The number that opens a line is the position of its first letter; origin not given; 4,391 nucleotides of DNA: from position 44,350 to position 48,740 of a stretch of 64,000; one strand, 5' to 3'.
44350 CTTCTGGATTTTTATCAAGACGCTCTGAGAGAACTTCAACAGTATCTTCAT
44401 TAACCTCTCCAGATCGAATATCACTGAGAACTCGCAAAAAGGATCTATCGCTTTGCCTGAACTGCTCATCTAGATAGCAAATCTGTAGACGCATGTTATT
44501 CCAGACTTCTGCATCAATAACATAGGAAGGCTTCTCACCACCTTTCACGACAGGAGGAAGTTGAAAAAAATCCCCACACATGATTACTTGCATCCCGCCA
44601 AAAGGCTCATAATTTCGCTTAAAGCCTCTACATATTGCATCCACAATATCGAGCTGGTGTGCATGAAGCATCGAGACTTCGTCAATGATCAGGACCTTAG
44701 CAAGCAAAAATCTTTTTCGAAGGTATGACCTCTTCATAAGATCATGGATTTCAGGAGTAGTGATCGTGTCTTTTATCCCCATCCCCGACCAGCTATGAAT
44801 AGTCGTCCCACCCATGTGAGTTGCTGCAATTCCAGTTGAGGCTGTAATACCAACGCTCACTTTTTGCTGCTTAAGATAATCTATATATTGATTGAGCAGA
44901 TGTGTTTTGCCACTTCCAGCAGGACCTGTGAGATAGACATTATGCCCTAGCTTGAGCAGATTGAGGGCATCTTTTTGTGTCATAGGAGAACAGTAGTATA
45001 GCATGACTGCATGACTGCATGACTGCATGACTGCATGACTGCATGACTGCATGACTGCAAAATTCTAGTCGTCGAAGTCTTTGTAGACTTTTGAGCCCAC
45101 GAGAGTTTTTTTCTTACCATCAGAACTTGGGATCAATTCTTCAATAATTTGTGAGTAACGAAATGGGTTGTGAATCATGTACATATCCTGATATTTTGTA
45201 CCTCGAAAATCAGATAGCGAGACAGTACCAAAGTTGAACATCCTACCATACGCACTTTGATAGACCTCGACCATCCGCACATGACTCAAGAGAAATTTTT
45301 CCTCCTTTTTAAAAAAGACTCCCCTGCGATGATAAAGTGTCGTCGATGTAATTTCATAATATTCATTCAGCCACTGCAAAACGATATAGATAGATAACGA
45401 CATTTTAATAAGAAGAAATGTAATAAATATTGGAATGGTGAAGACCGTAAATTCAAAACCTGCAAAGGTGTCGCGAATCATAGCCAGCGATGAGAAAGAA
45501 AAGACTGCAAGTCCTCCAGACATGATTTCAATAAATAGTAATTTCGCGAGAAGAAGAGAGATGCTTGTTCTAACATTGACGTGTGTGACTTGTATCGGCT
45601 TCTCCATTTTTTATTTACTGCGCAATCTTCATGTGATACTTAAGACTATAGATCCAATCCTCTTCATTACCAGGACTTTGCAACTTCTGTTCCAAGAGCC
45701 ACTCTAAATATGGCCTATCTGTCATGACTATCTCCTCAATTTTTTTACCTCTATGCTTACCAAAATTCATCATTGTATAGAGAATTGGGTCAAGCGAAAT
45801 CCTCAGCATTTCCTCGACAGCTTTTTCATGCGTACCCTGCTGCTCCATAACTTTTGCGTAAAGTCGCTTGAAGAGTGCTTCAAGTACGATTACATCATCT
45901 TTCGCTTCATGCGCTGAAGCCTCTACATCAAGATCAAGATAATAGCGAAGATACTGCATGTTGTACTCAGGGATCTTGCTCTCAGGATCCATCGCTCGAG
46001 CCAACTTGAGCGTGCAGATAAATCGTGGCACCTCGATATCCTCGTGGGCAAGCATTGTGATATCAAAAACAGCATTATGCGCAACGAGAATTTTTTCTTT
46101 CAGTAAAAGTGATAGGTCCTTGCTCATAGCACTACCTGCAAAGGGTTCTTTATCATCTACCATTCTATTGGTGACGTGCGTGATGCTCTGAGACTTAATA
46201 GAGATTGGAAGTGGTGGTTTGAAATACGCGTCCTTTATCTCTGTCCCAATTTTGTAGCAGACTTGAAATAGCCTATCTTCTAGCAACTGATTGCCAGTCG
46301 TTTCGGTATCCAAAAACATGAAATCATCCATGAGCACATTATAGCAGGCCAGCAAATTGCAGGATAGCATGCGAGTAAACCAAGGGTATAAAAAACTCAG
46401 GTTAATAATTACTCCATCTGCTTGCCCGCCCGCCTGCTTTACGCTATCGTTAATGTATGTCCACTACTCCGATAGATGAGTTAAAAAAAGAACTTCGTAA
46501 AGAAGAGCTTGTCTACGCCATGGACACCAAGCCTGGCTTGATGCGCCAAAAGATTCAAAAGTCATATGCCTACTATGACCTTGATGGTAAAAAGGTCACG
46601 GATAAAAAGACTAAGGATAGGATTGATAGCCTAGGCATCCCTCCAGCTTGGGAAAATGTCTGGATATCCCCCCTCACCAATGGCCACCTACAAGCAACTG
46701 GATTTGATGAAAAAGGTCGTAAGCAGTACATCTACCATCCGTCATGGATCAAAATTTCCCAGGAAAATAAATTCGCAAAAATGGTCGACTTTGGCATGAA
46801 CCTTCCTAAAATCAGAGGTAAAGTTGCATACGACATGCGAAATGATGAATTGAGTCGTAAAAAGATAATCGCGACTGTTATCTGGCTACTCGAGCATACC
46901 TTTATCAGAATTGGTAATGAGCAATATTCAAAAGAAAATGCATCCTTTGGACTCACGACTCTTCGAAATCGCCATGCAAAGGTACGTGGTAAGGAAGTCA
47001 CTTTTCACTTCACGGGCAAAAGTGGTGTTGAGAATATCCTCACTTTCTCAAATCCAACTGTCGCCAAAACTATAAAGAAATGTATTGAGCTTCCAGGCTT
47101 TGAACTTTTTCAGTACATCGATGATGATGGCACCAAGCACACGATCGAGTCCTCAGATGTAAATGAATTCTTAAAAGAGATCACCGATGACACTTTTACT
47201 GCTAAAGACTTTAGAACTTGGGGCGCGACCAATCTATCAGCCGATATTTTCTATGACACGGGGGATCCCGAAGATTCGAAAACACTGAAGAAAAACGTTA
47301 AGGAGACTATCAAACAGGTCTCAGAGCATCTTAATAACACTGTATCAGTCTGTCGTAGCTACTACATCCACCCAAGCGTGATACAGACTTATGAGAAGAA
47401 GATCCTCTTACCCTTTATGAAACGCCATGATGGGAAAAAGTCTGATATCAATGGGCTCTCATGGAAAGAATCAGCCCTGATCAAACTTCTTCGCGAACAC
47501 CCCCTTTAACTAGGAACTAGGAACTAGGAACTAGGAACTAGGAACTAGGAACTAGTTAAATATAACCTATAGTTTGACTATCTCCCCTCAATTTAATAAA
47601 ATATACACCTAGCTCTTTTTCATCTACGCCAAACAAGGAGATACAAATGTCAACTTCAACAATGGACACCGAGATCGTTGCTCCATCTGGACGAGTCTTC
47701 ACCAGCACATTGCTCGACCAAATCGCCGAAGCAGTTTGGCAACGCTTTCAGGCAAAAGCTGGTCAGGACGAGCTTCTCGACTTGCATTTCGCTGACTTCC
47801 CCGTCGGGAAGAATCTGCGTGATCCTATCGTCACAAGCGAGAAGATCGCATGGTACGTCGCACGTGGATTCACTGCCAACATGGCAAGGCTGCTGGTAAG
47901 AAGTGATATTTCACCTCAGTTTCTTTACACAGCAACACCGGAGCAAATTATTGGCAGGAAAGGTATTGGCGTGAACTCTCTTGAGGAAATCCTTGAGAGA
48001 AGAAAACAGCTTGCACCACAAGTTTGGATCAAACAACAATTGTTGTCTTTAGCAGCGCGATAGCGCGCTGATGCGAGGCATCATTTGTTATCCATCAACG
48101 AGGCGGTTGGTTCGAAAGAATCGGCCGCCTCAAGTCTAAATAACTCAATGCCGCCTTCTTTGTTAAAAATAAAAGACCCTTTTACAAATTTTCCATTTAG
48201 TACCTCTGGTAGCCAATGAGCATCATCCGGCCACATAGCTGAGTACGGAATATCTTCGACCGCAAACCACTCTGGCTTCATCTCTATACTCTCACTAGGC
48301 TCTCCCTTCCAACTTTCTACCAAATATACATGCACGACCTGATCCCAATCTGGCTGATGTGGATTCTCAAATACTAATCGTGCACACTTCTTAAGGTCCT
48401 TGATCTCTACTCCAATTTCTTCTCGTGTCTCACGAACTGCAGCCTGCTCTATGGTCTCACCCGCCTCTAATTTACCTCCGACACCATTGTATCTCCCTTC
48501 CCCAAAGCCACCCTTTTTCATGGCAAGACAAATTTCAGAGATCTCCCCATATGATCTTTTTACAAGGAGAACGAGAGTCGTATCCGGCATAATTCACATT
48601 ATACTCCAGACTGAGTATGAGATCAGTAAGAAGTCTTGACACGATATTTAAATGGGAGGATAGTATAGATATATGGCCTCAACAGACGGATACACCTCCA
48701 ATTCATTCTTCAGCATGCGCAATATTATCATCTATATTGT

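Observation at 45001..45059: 8-nt simple-sequence repeat covering the start of the Pif1-like helicase gene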

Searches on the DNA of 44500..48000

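Call 68: search_rna_families(source=window, start=44500, end=48000, threshold=evalue, max_evalue=1)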
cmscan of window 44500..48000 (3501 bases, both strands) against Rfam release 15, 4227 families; matches with E-value up to 1: 0.
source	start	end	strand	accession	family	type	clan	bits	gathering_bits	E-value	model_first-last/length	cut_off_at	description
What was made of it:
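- No Rfam family matches (call 68).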

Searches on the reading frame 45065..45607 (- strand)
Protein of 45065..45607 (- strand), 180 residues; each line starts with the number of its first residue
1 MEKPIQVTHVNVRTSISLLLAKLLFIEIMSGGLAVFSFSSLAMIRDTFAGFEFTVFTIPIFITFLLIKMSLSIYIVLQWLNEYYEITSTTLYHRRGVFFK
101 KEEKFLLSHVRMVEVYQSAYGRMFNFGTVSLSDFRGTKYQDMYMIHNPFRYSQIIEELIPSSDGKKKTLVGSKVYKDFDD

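Call 8: search_protein_families(library=pfam, proteins=[window:45065-45607:-])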
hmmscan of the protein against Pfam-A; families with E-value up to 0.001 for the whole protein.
window:45065-45607:- (180 aa): 1 family
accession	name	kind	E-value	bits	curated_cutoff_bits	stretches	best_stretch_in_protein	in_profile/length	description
PF03703.20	bPH_2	-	2.5e-09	37.7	22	1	84-132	6-54/78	Bacterial PH domain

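Call 20: find_encoding_contigs(protein=window:45065-45607:-, flank=6000, max_places=10)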
Protein window:45065-45607:- (180 aa): 5 contigs read that carry it; 5 places shown.
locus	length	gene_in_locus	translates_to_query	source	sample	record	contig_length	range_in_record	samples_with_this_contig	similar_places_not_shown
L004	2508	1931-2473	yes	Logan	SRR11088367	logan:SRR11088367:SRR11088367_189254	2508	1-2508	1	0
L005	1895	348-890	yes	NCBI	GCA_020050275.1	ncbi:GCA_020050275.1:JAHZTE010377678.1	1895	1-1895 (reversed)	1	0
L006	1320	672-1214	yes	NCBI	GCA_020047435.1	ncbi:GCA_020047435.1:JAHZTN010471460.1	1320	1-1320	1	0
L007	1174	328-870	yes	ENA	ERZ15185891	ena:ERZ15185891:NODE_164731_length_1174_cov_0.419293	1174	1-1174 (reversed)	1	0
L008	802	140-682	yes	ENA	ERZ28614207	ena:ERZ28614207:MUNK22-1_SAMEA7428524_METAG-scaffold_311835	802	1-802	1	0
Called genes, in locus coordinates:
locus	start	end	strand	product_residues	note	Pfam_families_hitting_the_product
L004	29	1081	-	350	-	PF21338:Top1B_N_bact, PF01028:Topoisom_I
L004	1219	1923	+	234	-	PF00929:RNase_T, PF01612:DNA_pol_A_exo1 (faint), PF20600:ExoX-like_C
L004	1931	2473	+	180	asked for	PF03703:bPH_2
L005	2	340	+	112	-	?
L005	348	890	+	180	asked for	PF03703:bPH_2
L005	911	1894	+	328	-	?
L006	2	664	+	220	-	?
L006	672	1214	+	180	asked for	PF03703:bPH_2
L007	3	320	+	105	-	?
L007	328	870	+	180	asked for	PF03703:bPH_2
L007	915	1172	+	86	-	?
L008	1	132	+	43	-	?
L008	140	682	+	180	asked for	PF03703:bPH_2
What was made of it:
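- Gene callers chose repeat ATGs in L005 and L007 (call 20).
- Tried and rejected: The bPH neighbour worked instead (call 20).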

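Call 52: list_cluster_members(proteins=[window:45065-45607:-])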
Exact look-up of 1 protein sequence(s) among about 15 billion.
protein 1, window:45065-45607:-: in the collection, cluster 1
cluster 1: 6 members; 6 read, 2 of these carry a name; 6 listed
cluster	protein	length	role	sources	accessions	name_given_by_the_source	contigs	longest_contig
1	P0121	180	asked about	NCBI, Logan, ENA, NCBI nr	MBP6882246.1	MAG: PH domain-containing protein [Candidatus Levybacteria bacterium] | PH domain-containing protein [Candidatus Levybacteria bacterium]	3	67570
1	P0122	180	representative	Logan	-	-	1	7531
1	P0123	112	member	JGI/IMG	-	hypothetical protein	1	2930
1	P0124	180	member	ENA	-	-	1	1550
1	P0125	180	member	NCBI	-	-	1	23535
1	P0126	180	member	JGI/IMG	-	-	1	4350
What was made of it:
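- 45065..45607 (-): Upstream gene: a membrane protein with a bacterial PH domain (bPH_2), 180 aa, identical to MBP6882246.1 from a Candidatus Levybacteria bacterium MAG. Its stop codon TAG lies 5 nt before the array. Pfam (call 8); exact look-ups (calls 20, 52).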

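Call 53: find_encoding_contigs(protein=P0125, flank=3000)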
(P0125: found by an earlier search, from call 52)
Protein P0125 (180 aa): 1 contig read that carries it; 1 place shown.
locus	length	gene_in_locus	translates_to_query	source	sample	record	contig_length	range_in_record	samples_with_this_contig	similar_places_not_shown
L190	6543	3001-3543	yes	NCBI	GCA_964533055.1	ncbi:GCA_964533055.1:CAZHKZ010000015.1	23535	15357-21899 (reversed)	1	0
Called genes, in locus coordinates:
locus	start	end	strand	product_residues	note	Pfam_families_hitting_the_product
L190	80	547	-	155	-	-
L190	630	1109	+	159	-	PF00293:NUDIX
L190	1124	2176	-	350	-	PF21338:Top1B_N_bact, PF01028:Topoisom_I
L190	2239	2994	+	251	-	PF01612:DNA_pol_A_exo1 (faint), PF00929:RNase_T, PF20600:ExoX-like_C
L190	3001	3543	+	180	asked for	PF03703:bPH_2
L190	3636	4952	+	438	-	PF05970:PIF1, PF13245:AAA_19, PF13401:AAA_22 (weak), PF13604:AAA_30, PF21530:Pif1_2B_dom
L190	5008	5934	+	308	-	PF17773:UPF0176_N, PF00581:Rhodanese, PF12368:Rhodanese_C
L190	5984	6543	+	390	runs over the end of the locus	-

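Call 54: find_encoding_contigs(protein=P0122, flank=3000)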
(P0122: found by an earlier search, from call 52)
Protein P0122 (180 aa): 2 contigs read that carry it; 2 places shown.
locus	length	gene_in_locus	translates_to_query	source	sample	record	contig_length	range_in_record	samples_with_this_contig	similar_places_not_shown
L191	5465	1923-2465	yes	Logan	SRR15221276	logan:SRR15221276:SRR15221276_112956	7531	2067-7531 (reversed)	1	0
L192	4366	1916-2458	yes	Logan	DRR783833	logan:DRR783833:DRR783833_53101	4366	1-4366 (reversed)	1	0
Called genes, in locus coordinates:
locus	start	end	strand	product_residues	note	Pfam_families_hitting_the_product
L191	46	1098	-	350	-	PF21338:Top1B_N_bact, PF01028:Topoisom_I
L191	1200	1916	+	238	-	PF00929:RNase_T, PF01612:DNA_pol_A_exo1 (faint), PF20600:ExoX-like_C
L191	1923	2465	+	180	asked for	PF03703:bPH_2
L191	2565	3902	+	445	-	PF05970:PIF1, PF13245:AAA_19, PF13401:AAA_22 (weak), PF13604:AAA_30, PF21530:Pif1_2B_dom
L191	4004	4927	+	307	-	PF17773:UPF0176_N, PF00581:Rhodanese, PF12368:Rhodanese_C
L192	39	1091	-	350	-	PF21338:Top1B_N_bact, PF01028:Topoisom_I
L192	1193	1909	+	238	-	PF00929:RNase_T, PF01612:DNA_pol_A_exo1 (faint), PF20600:ExoX-like_C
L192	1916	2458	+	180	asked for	PF03703:bPH_2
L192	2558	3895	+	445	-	PF05970:PIF1, PF13245:AAA_19, PF13401:AAA_22 (weak), PF13604:AAA_30, PF21530:Pif1_2B_dom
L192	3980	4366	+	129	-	?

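Call 55: find_encoding_contigs(protein=P0124, flank=3000)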
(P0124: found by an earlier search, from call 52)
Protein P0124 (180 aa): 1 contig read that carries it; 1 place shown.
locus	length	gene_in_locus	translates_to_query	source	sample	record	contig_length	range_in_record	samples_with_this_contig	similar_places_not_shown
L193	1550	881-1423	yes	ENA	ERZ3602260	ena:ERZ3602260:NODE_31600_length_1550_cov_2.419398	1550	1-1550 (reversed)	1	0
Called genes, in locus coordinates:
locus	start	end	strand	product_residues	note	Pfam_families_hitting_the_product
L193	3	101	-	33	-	?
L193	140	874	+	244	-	PF01612:DNA_pol_A_exo1 (faint), PF00929:RNase_T, PF20600:ExoX-like_C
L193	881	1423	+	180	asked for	PF03703:bPH_2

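Call 65: search_protein_families(library=padloc, proteins=[window:45065-45607:-], max_evalue=0.001)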
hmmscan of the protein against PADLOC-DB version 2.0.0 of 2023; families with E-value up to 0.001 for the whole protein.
window:45065-45607:- (180 aa): 0 families

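Call 66: search_protein_families(library=ncbifam, proteins=[window:45065-45607:-], max_evalue=0.001)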
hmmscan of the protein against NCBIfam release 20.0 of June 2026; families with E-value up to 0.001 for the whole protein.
window:45065-45607:- (180 aa): 0 families

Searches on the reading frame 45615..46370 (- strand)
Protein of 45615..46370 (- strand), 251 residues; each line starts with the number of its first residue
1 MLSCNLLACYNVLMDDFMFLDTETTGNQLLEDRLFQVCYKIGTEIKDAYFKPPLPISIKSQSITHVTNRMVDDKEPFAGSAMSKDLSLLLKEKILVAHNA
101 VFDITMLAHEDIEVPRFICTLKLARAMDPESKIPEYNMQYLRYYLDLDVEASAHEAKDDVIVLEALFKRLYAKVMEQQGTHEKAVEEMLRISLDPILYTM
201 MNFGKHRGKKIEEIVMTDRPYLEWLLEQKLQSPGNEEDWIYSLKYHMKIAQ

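Call 8: search_protein_families(library=pfam, proteins=[window:45615-46370:-])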
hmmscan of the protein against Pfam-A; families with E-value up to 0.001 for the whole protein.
window:45615-46370:- (251 aa): 3 families
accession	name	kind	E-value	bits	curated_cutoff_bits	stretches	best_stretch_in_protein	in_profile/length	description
PF00929.31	RNase_T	-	2.7e-14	54.5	24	1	19-163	2-160/164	Exonuclease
PF20600.3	ExoX-like_C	-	1.2e-08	34.6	26.5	1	201-228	1-28/30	Exodeoxyribonuclease X-like C-terminal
PF01612.26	DNA_pol_A_exo1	-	4.1e-06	27.2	23.6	1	20-146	25-129/173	3'-5' exonuclease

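Call 50: find_encoding_contigs(protein=window:45615-46319:-, flank=3000, max_places=10)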
Protein window:45615-46319:- (234 aa): 1 contig read that carries it; 1 place shown.
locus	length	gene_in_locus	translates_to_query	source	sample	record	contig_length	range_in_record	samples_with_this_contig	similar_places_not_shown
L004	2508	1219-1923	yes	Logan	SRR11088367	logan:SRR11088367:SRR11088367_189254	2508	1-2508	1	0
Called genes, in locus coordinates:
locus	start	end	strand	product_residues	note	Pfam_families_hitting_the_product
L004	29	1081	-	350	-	PF21338:Top1B_N_bact, PF01028:Topoisom_I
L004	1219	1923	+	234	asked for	PF00929:RNase_T, PF01612:DNA_pol_A_exo1 (faint), PF20600:ExoX-like_C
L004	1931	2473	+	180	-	PF03703:bPH_2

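Call 65: search_protein_families(library=padloc, proteins=[window:45615-46319:-], max_evalue=0.001)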
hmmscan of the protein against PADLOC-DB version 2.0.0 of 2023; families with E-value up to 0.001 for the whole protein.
window:45615-46319:- (234 aa): 2 families
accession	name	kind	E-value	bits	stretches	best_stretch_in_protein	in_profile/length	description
PDLC01247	DEDDh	-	2.5e-25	87.7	1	2-150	2-138/139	"CAS-I,CAS-II,CAS-III,CAS-IV,CAS-V,CAS-VI; associated"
PDLC05027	PDC-S48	-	1e-09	36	1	42-171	53-183/411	-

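Call 66: search_protein_families(library=ncbifam, proteins=[window:45615-46319:-], max_evalue=0.001)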
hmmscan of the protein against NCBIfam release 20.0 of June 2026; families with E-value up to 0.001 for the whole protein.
window:45615-46319:- (234 aa): 21 families
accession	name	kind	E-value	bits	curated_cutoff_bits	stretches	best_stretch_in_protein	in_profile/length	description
NF004963.0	PRK06309.1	equivalog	5.2e-27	95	245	1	1-220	5-220/232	DNA polymerase III subunit epsilon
NF005937.0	PRK07983.1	equivalog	1.1e-24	86.8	202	1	32-212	36-202/220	exodeoxyribonuclease X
NF004964.0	PRK06310.1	equivalog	3.3e-18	66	236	1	3-230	12-231/250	DNA polymerase III subunit epsilon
TIGR01405.1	polC_Gram_pos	equivalog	3.3e-16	58.2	1043.45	1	3-170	194-367/1211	DNA polymerase III subunit alpha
NF005906.0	PRK07883.1-4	equivalog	3.9e-16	58.5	495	1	3-176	11-188/563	DEDD exonuclease domain-containing protein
NF001688.0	PRK00448.1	equivalog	1.9e-15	55.6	873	1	3-171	428-602/1445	PolC-type DNA polymerase III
NF005289.0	PRK06807.1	equivalog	2.8e-14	53.1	335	1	3-168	13-183/313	3'-5' exonuclease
NF004719.0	PRK06063.1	equivalog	1.6e-13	50.3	389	1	49-160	71-183/331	DEDDh family exonuclease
TIGR00573.1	dnaq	subfamily_domain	1.2e-12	47.9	71.5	1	30-167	44-190/217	exonuclease, DNA polymerase III, epsilon subunit family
NF005981.0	PRK08074.1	equivalog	1.2e-11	43.4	789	1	3-158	8-170/931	ATP-dependent DNA helicase DinG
NF005907.0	PRK07883.1-5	equivalog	9e-10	37.6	454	1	3-157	33-199/584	DEDD exonuclease domain-containing protein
TIGR01407.1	dinG_rel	hypoth_equivalog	1.1e-09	37.1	547.7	1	3-156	5-164/889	putative DnaQ family exonuclease/DinG family helicase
NF005905.0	PRK07883.1-3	equivalog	3.1e-09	36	508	1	3-154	29-192/581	DEDD exonuclease domain-containing protein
TIGR01406.1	dnaQ_proteo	equivalog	3.3e-08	33.4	222.7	1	2-151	4-166/231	DNA polymerase III subunit epsilon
NF006316.0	PRK08517.1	equivalog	1.8e-07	30.8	247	1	44-159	120-235/270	3'-5' exonuclease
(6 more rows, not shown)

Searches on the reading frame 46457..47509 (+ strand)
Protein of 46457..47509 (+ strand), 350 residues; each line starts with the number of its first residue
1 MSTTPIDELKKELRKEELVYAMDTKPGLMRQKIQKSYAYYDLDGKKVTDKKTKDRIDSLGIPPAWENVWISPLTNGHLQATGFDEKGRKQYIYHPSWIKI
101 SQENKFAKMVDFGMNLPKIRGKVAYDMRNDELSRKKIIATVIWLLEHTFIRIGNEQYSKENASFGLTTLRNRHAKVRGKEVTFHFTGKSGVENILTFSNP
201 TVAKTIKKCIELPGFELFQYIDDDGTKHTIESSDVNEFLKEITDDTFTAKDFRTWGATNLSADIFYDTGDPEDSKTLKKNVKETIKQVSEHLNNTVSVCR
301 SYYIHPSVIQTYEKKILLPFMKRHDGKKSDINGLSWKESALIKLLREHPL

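Call 8: search_protein_families(library=pfam, proteins=[window:46457-47509:+])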
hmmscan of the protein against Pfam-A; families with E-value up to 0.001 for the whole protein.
window:46457-47509:+ (350 aa): 2 families
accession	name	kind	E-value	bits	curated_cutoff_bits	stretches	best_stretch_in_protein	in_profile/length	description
PF01028.25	Topoisom_I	-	4.4e-37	128.1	23.7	1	101-316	8-214/228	Eukaryotic DNA topoisomerase I, catalytic core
PF21338.2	Top1B_N_bact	-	8.2e-23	80.3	27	1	37-84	2-49/49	Bacterial DNA topoisomerase IB, N-terminal domain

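Call 27: find_encoding_contigs(protein=window:46457-47509:+, flank=3000, max_places=10)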
Protein window:46457-47509:+ (350 aa): 1 contig read that carries it; 1 place shown.
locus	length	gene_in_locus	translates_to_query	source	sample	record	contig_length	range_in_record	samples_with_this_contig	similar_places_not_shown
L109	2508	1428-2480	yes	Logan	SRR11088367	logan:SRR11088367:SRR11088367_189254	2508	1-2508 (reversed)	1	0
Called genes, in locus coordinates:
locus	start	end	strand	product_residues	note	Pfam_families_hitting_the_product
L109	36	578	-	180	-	PF03703:bPH_2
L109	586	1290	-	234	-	PF00929:RNase_T, PF01612:DNA_pol_A_exo1 (faint), PF20600:ExoX-like_C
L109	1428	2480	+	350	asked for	PF21338:Top1B_N_bact, PF01028:Topoisom_I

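Call 65: search_protein_families(library=padloc, proteins=[window:46457-47509:+], max_evalue=0.001)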
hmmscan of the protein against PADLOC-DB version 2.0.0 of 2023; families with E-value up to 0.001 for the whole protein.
window:46457-47509:+ (350 aa): 0 families

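Call 66: search_protein_families(library=ncbifam, proteins=[window:46457-47509:+], max_evalue=0.001)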
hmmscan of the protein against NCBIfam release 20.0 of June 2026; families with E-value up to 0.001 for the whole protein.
window:46457-47509:+ (350 aa): 0 families

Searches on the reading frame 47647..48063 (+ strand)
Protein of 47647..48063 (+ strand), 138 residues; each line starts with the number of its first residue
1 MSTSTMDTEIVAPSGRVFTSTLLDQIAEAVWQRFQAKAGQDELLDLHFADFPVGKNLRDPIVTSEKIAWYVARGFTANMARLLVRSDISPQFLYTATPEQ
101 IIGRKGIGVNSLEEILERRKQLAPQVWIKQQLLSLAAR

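Call 8: search_protein_families(library=pfam, proteins=[window:47647-48063:+])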
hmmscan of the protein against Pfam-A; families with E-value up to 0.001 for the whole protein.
window:47647-48063:+ (138 aa): 0 families

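Call 26: find_encoding_contigs(protein=window:47647-48063:+, flank=3000, max_places=10)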
Protein window:47647-48063:+ (138 aa): 2 contigs read that carry it; 2 places shown.
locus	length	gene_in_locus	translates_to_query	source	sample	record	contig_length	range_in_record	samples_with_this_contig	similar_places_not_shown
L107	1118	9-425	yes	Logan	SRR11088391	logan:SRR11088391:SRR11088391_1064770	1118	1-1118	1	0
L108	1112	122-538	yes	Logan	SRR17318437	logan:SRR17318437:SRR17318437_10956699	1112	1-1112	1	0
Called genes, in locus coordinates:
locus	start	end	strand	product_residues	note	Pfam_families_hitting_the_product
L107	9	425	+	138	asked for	-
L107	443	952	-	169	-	PF00293:NUDIX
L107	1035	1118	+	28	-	?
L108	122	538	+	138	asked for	-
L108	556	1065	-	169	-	PF00293:NUDIX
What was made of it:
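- Tried and rejected: Exact look-ups of ExoX, TopIB and the 138-aa neighbour added no new complete alleles (calls 26, 27, 50).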

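Call 65: search_protein_families(library=padloc, proteins=[window:47647-48063:+], max_evalue=0.001)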
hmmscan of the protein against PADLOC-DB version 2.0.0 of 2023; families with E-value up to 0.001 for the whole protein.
window:47647-48063:+ (138 aa): 0 families

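Call 66: search_protein_families(library=ncbifam, proteins=[window:47647-48063:+], max_evalue=0.001)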
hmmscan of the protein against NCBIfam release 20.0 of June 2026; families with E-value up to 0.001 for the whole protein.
window:47647-48063:+ (138 aa): 0 families

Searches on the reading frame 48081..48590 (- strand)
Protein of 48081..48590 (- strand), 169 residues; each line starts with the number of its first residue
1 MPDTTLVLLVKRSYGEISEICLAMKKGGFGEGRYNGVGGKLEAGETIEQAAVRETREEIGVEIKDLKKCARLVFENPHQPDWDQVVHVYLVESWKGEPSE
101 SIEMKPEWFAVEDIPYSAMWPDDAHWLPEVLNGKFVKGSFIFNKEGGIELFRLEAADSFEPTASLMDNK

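Call 49: search_protein_families(library=pfam, proteins=[window:48081-48590:-])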
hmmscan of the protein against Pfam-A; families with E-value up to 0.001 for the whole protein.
window:48081-48590:- (169 aa): 1 family
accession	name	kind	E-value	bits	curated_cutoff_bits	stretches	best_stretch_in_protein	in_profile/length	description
PF00293.34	NUDIX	-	1.4e-17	64.4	21.1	1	7-129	17-133/134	NUDIX domain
